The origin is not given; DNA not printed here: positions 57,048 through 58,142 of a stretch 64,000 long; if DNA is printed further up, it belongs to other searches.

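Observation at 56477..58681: RtcB RNA ligase gene split by a group I intron that carries a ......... homing endonuclease under a T4-type late promoter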

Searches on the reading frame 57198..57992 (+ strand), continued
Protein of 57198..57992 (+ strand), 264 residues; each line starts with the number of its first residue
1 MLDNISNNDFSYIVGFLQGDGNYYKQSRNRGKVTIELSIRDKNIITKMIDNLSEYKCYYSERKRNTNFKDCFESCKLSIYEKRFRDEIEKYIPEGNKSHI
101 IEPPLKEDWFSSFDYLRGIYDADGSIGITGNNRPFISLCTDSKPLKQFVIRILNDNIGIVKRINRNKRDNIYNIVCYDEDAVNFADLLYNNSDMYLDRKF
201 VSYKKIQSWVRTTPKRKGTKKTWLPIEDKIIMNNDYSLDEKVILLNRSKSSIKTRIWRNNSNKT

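Call 62: find_encoding_contigs(protein=P0088, flank=2000, max_places=2)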
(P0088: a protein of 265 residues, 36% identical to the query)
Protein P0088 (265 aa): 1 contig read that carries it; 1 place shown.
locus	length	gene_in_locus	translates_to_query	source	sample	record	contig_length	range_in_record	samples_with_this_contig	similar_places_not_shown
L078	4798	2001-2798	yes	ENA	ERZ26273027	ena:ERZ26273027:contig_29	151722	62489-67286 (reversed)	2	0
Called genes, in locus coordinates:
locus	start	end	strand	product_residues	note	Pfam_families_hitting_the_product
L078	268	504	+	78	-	-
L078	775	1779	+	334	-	PF01139:RtcB, PF14890:Intein_splicing (faint)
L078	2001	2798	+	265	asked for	PF14528:LAGLIDADG_3 (weak)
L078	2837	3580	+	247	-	PF01139:RtcB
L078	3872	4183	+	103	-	PF12732:YtxH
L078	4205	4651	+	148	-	-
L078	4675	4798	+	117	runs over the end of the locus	-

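Call 72: search_protein_families(library=pfam, proteins=[window:57198-57989:+], max_evalue=5)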
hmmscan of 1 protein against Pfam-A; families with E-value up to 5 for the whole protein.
window:57198-57989:+ (264 aa): 2 families
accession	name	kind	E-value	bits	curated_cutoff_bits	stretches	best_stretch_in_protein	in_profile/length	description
PF14528.11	LAGLIDADG_3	-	2.1e-14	54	22.5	2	115-187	6-80/82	LAGLIDADG-like domain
PF00961.24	LAGLIDADG_1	-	0.16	13.3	23.1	1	13-67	1-62/102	LAGLIDADG endonuclease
